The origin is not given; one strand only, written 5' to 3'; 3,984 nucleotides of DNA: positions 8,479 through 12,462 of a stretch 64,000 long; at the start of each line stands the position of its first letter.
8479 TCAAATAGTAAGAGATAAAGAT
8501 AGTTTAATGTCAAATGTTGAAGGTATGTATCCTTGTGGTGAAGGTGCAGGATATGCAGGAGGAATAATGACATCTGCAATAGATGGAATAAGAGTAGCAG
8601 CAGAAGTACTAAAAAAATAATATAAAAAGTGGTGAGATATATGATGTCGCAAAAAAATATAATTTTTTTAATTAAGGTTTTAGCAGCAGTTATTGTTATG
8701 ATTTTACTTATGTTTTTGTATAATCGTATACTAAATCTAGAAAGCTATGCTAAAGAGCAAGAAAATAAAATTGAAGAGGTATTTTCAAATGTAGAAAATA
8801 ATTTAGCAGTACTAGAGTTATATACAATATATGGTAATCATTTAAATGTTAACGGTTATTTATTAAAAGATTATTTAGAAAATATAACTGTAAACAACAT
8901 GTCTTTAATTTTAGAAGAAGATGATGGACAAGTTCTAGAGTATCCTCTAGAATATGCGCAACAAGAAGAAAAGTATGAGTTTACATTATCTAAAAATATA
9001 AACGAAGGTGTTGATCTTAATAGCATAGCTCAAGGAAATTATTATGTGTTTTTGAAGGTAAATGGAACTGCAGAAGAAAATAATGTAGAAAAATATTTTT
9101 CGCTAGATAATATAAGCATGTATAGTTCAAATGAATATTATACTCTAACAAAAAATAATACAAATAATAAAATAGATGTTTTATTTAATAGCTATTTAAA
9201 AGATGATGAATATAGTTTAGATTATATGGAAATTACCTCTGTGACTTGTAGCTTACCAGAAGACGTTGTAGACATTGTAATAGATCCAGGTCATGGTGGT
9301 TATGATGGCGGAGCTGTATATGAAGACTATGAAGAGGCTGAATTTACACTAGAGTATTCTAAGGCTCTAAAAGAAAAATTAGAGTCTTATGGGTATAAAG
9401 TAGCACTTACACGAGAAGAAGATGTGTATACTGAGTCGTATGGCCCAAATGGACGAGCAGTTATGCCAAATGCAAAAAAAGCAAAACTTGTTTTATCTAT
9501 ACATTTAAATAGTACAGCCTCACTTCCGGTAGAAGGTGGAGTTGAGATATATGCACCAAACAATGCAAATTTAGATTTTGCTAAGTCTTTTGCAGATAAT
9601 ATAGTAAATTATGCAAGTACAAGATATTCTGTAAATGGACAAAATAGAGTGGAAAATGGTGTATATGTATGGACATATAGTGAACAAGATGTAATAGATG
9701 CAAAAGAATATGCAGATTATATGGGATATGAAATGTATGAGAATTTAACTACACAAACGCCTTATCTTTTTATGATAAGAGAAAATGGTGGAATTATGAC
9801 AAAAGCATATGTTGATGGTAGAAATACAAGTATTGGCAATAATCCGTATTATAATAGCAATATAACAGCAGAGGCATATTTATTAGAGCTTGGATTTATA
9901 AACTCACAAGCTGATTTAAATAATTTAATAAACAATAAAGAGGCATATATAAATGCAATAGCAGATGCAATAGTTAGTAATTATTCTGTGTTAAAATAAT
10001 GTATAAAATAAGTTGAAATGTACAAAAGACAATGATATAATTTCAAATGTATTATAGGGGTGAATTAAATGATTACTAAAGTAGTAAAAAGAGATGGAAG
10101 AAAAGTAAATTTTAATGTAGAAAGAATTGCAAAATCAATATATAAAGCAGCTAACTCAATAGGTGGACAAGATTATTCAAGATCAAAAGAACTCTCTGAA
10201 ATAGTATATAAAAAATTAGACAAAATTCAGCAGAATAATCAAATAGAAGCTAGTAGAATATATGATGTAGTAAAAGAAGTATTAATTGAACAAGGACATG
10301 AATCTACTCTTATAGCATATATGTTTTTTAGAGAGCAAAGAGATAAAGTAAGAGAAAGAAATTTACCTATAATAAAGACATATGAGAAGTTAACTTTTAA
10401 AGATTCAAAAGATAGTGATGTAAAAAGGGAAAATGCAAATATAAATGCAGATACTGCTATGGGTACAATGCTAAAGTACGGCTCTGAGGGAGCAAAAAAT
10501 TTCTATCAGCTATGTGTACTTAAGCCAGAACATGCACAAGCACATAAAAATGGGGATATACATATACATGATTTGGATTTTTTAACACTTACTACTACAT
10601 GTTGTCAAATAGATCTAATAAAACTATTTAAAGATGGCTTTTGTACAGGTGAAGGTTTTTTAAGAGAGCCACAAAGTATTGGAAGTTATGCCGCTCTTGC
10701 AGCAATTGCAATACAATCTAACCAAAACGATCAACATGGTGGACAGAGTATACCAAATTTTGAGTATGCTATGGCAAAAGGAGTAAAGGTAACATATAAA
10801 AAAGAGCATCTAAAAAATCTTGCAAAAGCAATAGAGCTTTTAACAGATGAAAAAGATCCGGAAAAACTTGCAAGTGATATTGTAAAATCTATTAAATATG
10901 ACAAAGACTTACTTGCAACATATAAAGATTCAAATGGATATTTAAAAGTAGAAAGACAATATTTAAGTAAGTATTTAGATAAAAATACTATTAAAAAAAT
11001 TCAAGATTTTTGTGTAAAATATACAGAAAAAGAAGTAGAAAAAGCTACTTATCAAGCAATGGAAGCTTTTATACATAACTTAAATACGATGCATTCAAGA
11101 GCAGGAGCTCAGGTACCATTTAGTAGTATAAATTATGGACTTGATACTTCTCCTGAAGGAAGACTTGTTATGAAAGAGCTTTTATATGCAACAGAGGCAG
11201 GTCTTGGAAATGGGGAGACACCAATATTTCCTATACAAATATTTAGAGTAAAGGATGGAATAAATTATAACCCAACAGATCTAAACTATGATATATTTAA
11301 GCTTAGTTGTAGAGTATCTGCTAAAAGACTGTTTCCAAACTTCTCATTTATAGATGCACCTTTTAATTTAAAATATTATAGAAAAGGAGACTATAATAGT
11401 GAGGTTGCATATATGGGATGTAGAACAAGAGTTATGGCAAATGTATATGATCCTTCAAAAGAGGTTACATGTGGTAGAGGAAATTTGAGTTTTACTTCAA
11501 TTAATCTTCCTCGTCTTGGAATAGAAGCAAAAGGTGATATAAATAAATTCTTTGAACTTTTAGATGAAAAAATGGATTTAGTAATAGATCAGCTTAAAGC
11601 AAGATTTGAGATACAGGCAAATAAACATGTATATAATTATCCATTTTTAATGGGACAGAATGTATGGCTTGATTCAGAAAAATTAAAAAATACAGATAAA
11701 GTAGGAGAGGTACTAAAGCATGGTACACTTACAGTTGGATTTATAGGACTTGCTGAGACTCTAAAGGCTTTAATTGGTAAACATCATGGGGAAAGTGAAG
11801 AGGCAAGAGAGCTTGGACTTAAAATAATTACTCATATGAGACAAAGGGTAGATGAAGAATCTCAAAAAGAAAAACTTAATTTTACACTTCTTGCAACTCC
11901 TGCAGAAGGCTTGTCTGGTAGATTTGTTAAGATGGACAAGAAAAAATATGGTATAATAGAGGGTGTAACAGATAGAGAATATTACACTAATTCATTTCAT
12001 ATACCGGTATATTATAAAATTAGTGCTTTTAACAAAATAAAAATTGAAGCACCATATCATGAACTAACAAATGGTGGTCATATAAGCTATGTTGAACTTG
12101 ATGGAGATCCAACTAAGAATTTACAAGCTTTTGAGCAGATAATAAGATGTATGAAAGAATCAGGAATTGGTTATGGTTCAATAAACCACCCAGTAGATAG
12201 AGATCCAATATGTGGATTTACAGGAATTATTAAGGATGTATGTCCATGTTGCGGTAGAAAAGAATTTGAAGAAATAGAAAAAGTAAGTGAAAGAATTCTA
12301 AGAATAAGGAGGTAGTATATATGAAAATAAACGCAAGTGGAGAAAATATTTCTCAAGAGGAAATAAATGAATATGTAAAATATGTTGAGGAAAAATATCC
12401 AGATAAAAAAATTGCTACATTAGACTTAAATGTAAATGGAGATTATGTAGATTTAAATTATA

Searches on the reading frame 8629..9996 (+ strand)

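Call 64: search_protein_families(library=pfam, proteins=[window:8629-9996:+], max_evalue=0.00001)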
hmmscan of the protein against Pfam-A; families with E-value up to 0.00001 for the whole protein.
window:8629-9996:+ (456 aa): 1 family
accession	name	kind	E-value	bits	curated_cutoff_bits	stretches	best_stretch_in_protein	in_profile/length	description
PF01520.23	Amidase_3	-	2.4e-30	106.3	27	1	216-448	1-172/174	N-acetylmuramoyl-L-alanine amidase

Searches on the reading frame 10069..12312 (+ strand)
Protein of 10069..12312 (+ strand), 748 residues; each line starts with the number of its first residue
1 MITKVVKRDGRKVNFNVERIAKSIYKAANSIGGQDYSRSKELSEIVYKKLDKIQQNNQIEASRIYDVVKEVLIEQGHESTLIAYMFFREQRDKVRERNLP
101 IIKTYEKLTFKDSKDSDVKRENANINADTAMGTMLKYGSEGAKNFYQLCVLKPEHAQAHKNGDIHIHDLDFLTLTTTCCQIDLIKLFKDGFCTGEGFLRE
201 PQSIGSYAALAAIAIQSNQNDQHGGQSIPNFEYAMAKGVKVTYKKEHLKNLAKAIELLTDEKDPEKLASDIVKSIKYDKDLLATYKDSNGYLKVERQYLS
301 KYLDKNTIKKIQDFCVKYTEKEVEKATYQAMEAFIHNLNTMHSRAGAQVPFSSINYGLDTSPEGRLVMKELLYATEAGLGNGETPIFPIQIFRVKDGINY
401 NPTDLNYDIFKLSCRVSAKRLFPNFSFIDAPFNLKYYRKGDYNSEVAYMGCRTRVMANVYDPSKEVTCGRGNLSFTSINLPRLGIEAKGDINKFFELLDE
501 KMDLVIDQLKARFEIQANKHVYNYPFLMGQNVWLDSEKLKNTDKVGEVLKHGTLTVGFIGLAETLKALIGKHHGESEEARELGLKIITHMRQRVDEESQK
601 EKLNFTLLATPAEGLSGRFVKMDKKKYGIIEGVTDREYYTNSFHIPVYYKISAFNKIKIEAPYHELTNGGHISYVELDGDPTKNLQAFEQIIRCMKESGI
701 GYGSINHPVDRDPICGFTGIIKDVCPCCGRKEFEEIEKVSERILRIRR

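Call 64: search_protein_families(library=pfam, proteins=[window:10069-12312:+], max_evalue=0.00001)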
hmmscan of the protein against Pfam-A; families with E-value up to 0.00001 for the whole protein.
window:10069-12312:+ (748 aa): 2 families
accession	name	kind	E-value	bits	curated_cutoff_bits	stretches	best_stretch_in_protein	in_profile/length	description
PF13597.11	NRDD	-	7.9e-193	642.6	26.2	1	121-737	1-537/562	Anaerobic ribonucleoside-triphosphate reductase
PF03477.21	ATP-cone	-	3.7e-15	56.7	25.8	1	4-93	2-88/88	ATP cone domain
